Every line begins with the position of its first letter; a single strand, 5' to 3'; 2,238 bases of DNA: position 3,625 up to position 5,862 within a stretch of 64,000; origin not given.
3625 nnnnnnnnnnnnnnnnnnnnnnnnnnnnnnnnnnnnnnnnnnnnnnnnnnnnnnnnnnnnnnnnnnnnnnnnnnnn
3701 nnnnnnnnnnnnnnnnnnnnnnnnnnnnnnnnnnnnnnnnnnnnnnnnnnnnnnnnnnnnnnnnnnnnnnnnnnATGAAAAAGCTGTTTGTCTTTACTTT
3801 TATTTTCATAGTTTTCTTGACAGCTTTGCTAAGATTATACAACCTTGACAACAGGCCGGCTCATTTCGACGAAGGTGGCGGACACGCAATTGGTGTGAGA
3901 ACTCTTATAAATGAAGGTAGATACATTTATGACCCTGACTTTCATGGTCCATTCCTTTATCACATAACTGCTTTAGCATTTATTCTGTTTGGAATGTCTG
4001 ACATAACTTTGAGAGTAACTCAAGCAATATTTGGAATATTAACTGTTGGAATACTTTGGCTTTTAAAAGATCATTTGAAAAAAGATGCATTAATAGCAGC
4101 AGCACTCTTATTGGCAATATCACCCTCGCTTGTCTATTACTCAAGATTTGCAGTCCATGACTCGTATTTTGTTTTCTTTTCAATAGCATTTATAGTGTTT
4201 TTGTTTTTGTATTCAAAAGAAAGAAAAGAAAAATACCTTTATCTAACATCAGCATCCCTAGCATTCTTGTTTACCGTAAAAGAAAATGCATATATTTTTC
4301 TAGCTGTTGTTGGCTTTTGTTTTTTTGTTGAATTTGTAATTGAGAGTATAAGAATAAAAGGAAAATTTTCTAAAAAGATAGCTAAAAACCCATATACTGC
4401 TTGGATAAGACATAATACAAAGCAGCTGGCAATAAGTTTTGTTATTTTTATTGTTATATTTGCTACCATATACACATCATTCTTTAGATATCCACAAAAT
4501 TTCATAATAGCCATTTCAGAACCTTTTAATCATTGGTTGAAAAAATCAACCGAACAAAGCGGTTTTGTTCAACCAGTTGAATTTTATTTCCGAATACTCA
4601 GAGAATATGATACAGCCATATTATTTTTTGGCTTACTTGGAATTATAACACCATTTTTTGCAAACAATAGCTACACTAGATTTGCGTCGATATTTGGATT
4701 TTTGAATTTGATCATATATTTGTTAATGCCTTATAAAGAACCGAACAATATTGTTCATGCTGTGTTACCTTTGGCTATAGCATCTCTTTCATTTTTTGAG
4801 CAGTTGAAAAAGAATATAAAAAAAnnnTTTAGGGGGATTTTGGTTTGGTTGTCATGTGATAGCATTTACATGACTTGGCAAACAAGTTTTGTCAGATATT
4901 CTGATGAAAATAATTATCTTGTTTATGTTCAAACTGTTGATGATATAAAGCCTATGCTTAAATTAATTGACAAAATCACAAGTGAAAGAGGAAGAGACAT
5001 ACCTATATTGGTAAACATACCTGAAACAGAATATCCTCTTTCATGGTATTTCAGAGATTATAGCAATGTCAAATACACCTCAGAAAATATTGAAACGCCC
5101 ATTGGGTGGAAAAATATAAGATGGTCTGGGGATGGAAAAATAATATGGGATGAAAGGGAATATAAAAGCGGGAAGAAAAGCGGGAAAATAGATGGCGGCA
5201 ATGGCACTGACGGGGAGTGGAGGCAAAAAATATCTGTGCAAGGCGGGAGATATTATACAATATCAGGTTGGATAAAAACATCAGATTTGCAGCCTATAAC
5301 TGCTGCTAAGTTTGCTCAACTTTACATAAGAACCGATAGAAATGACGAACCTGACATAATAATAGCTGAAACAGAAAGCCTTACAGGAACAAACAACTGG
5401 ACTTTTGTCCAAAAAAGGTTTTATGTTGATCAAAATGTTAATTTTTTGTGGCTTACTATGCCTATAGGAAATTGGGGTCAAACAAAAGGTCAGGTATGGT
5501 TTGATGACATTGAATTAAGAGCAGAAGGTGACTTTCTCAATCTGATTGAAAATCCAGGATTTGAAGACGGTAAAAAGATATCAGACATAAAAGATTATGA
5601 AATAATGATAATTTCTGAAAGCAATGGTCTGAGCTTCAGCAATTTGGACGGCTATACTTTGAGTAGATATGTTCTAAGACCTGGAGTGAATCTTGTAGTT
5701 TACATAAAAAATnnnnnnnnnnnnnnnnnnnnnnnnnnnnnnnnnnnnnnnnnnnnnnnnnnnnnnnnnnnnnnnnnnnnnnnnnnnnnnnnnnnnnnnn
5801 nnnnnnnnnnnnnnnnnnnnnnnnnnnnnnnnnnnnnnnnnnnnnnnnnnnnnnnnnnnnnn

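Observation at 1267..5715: Second GT-C module: SMR-like 4-TM protein, a 704-aa GT-C-like protein, and a PMT-like TIGR03663 gene whose membrane and CBM-like halves are separated by an in-frame TAG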

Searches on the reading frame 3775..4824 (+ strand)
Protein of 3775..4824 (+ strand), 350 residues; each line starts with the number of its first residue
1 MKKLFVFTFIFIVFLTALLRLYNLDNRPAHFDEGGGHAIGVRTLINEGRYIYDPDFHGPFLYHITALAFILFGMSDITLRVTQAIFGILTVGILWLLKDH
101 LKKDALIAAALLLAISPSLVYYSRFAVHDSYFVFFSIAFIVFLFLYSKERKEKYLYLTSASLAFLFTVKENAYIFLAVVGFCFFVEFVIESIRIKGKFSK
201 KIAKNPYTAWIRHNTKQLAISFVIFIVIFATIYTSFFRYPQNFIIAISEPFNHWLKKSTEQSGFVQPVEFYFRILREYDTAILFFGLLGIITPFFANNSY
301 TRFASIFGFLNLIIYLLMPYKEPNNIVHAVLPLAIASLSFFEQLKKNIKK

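Call 6: search_protein_families(library=pfam, proteins=[window:3775-4824:+], max_evalue=0.01)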
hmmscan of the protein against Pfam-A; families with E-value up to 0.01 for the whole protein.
window:3775-4824:+ (350 aa): 2 families
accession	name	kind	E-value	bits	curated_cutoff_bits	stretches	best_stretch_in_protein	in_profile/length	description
PF13231.12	PMT_2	-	6.2e-15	56.2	26.1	1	57-181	2-127/160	Dolichyl-phosphate-mannose-protein mannosyltransferase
PF02366.24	PMT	-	1.5e-12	48.1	22.7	1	65-236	70-236/245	Dolichyl-phosphate-mannose-protein mannosyltransferase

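Call 9: search_protein_families(library=ncbifam, proteins=[window:3775-4824:+], max_evalue=0.01)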
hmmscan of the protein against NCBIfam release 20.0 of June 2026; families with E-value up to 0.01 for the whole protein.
window:3775-4824:+ (350 aa): 2 families
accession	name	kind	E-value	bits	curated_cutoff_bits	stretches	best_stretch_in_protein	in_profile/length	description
TIGR03663.1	TIGR03663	subfamily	1.6e-71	241.6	126.25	1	9-339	4-334/435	flippase activity-associated protein Agl23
NF058602.1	PrMnsylTfPmt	equivalog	6.2e-05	22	800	1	56-141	98-185/530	protein O-mannosyltransferase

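Call 15: find_encoding_contigs(protein=window:3775-4824:+, flank=10000, max_places=4)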
Protein window:3775-4824:+ (350 aa): no gene with exactly this product is on record in the collection.

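Call 26: list_cluster_members(proteins=[window:3775-4824:+, window:4840-5712:+, window:4870-5712:+, P0121, window:5715-7997:-, window:1267-1653:+, window:1294-1653:+])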
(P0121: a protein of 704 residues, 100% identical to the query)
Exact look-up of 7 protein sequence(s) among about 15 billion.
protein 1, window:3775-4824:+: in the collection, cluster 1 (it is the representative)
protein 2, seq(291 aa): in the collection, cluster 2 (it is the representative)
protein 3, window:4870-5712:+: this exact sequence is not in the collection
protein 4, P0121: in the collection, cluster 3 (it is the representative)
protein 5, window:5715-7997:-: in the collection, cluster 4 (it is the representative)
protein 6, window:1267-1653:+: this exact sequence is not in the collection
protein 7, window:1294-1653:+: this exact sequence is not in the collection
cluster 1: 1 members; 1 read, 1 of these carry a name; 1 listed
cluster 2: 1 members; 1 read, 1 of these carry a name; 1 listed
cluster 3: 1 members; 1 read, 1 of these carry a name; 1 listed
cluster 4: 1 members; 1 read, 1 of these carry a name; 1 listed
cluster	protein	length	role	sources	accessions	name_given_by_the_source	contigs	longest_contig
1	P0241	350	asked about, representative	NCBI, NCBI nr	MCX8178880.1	MAG: TIGR03663 family protein [Candidatus Aenigmarchaeota archaeon] | TIGR03663 family protein [Candidatus Aenigmarchaeota archaeon]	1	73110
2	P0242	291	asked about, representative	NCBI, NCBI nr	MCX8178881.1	MAG: hypothetical protein N3D75_03580 [Candidatus Aenigmarchaeota archaeon] | hypothetical protein [Candidatus Aenigmarchaeota archaeon]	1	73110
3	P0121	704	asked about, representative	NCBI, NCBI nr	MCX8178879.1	MAG: hypothetical protein N3D75_03570 [Candidatus Aenigmarchaeota archaeon] | hypothetical protein [Candidatus Aenigmarchaeota archaeon]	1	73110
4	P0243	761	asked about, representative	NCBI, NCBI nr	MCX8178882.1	MAG: DUF2298 domain-containing protein [Candidatus Aenigmarchaeota archaeon] | DUF2298 domain-containing protein [Candidatus Aenigmarchaeota archaeon]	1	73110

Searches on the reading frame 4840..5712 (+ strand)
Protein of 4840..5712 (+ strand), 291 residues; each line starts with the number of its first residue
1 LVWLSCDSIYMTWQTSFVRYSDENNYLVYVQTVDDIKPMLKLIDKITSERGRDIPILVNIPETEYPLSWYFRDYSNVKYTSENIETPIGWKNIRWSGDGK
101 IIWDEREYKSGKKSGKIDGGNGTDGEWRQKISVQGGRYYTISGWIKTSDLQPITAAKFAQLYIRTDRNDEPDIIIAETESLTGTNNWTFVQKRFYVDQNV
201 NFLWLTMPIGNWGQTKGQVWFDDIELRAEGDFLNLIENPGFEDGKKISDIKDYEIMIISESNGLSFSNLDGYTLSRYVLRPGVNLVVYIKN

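Call 6: search_protein_families(library=pfam, proteins=[window:4840-5712:+], max_evalue=0.01)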
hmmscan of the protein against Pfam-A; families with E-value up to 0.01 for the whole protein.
window:4840-5712:+ (291 aa): 2 families
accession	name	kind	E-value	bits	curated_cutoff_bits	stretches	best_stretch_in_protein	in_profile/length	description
PF02018.23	CBM_4_9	-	0.00055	20.8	25.9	1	95-204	21-126/136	Carbohydrate binding domain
PF22637.2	CBM_4_9_1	-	0.00098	19.8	27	1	126-226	58-148/148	BppA domain 1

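Call 9: search_protein_families(library=ncbifam, proteins=[window:4840-5712:+], max_evalue=0.01)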
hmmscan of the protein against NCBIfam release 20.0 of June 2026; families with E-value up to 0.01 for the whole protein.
window:4840-5712:+ (291 aa): 1 family
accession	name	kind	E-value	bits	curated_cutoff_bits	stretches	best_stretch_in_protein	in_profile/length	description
TIGR03663.1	TIGR03663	subfamily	5.4e-06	25.7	126.25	1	9-77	365-433/435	flippase activity-associated protein Agl23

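Call 70: search_protein_representatives(protein=window:4840-5712:+)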
Query: 291 residues. Proteins with E-value up to 0.001 (for the whole library): 698; up to 1e-10: 87; up to 1e-30: 9. The best 150 are listed.
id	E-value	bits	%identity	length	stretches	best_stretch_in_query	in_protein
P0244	2.9e-71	256.8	45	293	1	9-290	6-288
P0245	1.7e-67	244.4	43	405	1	9-290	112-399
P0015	3.0e-60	220.6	38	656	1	7-290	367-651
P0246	3.6e-58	213.8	41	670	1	15-290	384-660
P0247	3.8e-40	154.6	31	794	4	82-243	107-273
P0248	1.1e-39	153.0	34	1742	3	74-247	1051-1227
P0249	2.1e-39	152.1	32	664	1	7-289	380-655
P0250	1.9e-36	142.4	31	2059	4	85-231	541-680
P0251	1.2e-32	130.0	30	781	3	87-247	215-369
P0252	1.6e-29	119.6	32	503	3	80-230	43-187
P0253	3.3e-28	115.4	32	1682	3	84-242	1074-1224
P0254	4.9e-25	105.0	32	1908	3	85-244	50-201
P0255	1.6e-24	103.3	36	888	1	91-227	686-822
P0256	7.2e-24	101.1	37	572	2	84-245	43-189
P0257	3.0e-23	99.1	34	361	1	76-256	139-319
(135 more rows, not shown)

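Call 72: find_encoding_contigs(protein=P0244, flank=5000, max_places=4)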
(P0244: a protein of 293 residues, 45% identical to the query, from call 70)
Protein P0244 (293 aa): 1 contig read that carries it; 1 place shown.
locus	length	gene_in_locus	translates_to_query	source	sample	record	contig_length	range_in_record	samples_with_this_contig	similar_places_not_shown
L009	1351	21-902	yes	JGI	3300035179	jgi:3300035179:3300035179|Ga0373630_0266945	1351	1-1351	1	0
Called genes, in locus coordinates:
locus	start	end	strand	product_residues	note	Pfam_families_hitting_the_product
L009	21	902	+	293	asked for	-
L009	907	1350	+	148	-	?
